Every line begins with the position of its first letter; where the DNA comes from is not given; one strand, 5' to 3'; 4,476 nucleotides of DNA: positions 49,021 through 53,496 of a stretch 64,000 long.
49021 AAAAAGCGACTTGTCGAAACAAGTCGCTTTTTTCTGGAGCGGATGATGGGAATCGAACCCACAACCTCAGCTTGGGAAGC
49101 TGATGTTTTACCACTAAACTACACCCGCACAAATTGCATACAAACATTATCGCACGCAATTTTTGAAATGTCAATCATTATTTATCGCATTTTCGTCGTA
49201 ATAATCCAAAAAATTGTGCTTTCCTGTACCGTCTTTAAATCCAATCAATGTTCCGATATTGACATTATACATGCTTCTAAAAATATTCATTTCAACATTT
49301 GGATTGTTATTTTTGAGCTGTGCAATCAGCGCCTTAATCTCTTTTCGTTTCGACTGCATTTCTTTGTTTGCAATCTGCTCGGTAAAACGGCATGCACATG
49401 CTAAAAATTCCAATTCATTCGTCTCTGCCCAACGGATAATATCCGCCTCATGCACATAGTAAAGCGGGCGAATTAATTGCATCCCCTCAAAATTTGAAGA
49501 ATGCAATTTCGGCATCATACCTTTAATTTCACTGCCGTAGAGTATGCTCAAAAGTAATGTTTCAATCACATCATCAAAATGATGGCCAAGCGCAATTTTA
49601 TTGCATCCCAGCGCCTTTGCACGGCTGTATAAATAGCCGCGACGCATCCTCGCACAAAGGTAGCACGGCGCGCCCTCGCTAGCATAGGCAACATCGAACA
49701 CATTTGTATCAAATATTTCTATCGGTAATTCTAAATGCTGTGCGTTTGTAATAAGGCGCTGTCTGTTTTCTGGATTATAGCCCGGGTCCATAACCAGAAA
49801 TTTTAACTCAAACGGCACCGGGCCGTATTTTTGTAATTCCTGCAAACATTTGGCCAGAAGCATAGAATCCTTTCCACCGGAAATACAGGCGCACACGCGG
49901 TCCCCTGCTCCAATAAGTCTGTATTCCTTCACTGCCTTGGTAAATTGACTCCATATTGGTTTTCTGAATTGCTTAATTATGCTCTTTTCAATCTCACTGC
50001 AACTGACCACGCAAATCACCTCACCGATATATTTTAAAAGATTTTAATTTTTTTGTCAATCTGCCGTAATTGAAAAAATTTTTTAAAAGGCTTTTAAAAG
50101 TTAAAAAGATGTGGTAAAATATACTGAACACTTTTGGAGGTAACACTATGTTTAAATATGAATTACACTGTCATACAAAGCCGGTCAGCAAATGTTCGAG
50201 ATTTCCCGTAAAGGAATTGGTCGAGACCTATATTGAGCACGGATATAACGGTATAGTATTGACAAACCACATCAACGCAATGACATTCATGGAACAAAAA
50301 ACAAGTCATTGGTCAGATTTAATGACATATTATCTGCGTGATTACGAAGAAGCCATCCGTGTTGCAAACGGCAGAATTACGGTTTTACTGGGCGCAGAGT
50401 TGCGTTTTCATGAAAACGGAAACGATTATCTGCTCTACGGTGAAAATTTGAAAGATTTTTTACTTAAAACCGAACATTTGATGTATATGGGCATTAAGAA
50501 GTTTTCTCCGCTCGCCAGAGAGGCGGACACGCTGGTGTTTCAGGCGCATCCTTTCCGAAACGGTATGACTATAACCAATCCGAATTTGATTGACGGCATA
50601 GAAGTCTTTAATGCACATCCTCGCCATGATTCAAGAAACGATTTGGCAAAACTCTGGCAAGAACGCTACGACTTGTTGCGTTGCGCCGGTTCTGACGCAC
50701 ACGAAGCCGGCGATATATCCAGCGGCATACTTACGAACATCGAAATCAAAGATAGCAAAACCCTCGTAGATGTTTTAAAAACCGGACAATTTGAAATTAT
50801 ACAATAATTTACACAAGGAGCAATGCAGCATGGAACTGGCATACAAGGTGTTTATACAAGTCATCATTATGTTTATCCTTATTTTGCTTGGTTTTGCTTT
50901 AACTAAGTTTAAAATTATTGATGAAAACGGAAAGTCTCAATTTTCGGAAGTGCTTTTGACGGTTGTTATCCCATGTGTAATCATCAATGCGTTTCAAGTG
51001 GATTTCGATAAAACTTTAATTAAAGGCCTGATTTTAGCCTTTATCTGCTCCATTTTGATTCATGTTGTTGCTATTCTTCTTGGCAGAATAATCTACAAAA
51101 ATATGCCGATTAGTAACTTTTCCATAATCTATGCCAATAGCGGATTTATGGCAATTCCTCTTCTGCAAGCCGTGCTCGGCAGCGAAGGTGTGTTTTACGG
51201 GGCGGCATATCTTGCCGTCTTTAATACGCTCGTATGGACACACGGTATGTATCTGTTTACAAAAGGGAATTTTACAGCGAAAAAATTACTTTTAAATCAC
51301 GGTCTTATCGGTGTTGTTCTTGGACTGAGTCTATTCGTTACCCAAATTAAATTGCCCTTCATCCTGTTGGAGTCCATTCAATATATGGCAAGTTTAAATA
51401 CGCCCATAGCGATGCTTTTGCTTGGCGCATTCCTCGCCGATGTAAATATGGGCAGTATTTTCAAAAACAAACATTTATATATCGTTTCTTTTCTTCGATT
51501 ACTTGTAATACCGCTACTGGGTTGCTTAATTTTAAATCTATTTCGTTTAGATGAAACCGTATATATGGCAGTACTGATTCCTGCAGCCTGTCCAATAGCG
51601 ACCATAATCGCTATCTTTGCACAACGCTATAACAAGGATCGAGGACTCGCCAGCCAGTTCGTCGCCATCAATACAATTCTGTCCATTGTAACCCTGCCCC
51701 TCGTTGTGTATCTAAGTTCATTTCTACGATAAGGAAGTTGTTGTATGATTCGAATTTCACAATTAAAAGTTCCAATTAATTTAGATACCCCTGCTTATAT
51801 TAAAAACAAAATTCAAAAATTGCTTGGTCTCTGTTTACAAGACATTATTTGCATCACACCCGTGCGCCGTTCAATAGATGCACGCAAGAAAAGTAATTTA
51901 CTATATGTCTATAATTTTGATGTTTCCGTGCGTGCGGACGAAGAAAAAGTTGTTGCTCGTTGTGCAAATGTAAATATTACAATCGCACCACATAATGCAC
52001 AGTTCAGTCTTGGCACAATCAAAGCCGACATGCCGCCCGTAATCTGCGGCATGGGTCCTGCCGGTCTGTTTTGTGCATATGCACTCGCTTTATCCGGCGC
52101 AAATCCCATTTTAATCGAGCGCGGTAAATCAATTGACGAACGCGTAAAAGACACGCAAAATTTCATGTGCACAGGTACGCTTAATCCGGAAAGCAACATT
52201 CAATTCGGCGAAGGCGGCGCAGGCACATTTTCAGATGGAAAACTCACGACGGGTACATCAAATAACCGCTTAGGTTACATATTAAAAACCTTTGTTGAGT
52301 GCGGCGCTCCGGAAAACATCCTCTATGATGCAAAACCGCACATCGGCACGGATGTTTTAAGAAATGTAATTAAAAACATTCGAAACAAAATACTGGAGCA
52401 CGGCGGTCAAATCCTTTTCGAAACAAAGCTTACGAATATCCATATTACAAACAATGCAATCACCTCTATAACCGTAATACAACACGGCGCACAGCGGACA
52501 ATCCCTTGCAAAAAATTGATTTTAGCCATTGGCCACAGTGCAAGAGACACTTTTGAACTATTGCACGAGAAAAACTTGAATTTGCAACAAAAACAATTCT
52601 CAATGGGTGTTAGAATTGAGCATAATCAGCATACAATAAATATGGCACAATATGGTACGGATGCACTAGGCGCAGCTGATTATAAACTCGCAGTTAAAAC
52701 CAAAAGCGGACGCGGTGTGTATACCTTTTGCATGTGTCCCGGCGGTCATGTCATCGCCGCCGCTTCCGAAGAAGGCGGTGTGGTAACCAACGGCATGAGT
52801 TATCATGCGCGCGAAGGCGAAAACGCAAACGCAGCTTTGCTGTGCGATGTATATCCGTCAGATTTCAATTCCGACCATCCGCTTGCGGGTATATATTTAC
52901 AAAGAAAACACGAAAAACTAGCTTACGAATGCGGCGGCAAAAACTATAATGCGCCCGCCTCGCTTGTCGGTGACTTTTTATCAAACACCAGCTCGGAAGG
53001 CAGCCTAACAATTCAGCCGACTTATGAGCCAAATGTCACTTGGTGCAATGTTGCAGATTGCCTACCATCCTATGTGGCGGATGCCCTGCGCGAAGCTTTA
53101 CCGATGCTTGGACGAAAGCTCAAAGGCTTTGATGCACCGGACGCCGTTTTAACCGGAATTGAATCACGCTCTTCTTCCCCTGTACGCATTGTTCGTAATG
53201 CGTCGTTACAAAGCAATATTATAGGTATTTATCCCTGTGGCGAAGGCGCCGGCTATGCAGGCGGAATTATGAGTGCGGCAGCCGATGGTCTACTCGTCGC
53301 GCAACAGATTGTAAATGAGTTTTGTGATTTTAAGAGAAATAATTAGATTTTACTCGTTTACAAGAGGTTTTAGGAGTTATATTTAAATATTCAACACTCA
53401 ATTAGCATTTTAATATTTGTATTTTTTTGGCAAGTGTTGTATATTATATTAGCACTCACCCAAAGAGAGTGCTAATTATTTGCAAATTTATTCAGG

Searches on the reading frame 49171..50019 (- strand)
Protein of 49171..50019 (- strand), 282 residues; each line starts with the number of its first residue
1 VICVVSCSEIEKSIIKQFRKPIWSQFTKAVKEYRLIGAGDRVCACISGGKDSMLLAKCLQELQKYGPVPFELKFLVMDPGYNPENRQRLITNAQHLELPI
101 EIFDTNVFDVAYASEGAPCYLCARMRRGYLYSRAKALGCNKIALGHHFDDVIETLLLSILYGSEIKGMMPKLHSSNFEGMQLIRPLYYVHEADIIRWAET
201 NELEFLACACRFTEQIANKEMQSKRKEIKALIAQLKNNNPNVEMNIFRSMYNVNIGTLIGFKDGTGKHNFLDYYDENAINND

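Call 56: search_protein_families(library=pfam, proteins=[window:49171-50019:-])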
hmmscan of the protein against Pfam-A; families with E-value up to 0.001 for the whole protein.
window:49171-50019:- (282 aa): 1 family
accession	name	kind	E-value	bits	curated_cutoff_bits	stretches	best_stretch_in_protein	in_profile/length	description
PF01171.26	ATP_bind_3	-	6.6e-19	68.8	27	1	42-206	2-164/182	PP-loop family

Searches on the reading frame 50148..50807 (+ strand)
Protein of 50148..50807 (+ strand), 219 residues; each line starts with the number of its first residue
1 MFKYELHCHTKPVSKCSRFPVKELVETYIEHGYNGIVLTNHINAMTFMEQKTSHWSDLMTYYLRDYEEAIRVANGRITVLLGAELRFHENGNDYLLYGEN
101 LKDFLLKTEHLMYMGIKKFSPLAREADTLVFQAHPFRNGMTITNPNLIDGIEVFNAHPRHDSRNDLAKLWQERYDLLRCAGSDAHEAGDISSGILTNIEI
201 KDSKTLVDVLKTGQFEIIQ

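Call 56: search_protein_families(library=pfam, proteins=[window:50148-50807:+])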
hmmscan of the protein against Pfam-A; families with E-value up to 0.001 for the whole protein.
window:50148-50807:+ (219 aa): 2 families
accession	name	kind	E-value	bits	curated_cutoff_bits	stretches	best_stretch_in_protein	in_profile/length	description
PF02811.25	PHP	-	1.6e-08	35.5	26.4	1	5-166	1-111/164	PHP domain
PF13263.12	PHP_C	-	1.1e-06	28.5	21.3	1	163-214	3-55/56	PHP-associated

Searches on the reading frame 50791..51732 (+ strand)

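Call 56: search_protein_families(library=pfam, proteins=[window:50791-51732:+])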
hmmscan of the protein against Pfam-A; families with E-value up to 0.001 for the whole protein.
window:50791-51732:+ (313 aa): 2 families
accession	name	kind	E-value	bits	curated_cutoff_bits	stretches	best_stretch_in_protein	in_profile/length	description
PF03547.23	Mem_trans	-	3.4e-32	111.8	25.7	2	161-305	195-342/343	Membrane transport protein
PF01758.21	SBF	-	2.1e-08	34.5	24.3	1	208-309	8-114/191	Sodium Bile acid symporter family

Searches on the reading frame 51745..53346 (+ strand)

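Call 56: search_protein_families(library=pfam, proteins=[window:51745-53346:+])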
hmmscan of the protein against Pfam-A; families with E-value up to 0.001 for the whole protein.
window:51745-53346:+ (533 aa): 7 families
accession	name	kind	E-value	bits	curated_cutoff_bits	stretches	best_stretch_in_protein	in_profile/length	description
PF21688.3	FAD-depend_C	-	4.9e-75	252.5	27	1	284-476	1-197/197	FAD-dependent protein, C-terminal domain-like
PF01266.30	DAO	-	4.9e-08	33.3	27.9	0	208-372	151-299/353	FAD dependent oxidoreductase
PF03486.20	HI0933_like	-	8.4e-07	29.1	50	1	99-265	4-165/244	HI0933-like protein Rossmann domain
PF07992.20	Pyr_redox_2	-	8.4e-05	22.6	26.1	0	99-268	4-113/291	Pyridine nucleotide-disulphide oxidoreductase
PF12831.13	FAD_oxidored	-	0.00034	20.5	27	0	99-128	3-32/416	FAD dependent oxidoreductase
PF00890.30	FAD_binding_2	-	0.00064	19.5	20.4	0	99-129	3-33/414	FAD binding domain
PF13450.12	NAD_binding_8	-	0.00094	19.9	21.9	0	102-129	3-30/68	NAD(P)-binding Rossmann-like domain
